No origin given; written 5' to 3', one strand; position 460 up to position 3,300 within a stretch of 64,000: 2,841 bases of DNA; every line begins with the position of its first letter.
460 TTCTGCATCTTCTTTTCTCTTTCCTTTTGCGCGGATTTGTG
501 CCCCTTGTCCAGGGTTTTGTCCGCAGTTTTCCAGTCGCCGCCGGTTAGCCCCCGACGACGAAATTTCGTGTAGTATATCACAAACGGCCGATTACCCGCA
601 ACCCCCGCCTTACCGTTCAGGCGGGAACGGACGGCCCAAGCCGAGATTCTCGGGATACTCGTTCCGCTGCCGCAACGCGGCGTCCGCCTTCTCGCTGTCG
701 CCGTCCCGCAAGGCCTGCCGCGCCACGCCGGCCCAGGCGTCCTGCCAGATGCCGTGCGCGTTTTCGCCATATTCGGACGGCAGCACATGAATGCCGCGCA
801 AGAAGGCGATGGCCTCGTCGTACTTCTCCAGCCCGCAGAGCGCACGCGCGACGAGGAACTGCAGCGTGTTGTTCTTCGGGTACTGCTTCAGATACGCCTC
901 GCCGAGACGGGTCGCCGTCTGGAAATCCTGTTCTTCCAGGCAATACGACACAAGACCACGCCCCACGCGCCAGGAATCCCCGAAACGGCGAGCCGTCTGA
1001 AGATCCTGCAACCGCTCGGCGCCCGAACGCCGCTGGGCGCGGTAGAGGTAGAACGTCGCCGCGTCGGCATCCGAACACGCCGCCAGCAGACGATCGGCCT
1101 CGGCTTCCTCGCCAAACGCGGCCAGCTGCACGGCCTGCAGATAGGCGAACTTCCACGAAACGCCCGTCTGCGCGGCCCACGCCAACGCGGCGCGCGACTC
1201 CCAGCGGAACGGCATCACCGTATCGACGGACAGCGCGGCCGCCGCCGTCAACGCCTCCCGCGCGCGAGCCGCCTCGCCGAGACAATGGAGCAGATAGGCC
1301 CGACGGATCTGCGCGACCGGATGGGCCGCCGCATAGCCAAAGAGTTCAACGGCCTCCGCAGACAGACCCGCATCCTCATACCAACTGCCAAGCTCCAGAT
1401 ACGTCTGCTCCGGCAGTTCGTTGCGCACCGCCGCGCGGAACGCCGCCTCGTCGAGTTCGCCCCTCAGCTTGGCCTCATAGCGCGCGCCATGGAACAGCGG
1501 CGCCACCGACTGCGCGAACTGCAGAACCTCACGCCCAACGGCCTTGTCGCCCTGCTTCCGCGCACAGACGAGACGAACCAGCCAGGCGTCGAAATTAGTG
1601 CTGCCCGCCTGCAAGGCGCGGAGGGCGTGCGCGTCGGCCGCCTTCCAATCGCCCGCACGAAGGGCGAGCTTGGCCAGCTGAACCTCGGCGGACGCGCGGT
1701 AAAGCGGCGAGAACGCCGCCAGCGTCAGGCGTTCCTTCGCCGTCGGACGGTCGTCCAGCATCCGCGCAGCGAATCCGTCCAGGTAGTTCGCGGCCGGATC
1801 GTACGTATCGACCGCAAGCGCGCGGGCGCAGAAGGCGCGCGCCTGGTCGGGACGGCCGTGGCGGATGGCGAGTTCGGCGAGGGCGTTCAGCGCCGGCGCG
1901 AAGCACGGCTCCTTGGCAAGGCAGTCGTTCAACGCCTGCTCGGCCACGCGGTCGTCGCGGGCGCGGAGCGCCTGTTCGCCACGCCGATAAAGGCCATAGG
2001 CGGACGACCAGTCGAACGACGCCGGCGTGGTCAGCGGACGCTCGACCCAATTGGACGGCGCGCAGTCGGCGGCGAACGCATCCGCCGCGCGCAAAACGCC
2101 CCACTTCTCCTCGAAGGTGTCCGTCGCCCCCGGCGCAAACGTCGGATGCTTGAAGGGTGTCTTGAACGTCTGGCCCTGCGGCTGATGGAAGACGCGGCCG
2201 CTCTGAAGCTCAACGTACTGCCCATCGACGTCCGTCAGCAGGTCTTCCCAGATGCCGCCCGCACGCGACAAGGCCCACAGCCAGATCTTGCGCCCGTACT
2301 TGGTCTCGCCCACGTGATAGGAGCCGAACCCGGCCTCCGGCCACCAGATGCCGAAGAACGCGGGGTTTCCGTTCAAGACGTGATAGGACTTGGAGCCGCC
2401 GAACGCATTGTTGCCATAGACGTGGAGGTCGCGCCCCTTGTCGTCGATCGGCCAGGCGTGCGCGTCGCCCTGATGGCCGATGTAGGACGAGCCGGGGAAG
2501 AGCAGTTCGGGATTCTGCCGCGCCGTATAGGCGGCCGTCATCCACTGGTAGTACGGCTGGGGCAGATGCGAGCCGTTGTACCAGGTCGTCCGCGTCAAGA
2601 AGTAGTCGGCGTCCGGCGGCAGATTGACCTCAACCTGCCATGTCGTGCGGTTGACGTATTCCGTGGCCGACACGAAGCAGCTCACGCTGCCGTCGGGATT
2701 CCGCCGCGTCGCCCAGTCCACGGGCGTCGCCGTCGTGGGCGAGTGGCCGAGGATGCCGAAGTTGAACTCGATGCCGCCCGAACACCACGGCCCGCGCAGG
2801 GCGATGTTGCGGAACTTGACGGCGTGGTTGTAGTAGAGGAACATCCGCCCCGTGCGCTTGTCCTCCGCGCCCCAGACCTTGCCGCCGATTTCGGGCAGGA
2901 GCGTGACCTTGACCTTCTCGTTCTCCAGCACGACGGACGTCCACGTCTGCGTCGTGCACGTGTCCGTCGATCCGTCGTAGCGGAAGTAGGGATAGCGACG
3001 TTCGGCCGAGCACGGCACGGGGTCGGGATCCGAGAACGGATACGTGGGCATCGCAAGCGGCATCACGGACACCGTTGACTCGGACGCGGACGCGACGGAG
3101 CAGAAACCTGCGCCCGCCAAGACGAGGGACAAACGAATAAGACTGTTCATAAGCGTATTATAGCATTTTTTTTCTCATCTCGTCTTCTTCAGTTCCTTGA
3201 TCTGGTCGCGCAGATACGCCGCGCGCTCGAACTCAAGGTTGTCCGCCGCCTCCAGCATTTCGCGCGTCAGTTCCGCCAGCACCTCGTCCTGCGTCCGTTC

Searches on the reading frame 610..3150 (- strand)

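Call 47: search_protein_families(library=pfam, proteins=[window:610-3150:-], max_evalue=0.01)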
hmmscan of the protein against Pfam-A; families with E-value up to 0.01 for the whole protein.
window:610-3150:- (846 aa): 8 families
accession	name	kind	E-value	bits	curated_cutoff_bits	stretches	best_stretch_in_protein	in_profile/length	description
PF17128.10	DUF5107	-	2.3e-101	339.3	24.4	1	52-350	6-307/310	Domain of unknown function (DUF5107)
PF13428.12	TPR_14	-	4.1e-07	30.5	23.5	0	420-454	3-37/44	Tetratricopeptide repeat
PF14559.12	TPR_19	-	2.6e-06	28.1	25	2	738-785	2-49/68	Tetratricopeptide repeat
PF25064.1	ARM_TT21_5th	-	0.00013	22.7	27.8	0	395-465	12-85/117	TT21 fifth ARM repeats domain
PF13431.12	TPR_17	-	0.00058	20.4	24.4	0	407-439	2-34/34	Tetratricopeptide repeat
PF13432.12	TPR_16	-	0.0017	19.2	32.7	1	491-543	2-54/65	Tetratricopeptide repeat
PF13424.12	TPR_12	-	0.0023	18.5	30.1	0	420-448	5-33/77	Tetratricopeptide repeat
PF07719.23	TPR_2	-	0.0096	16.4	27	0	418-448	1-31/34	Tetratricopeptide repeat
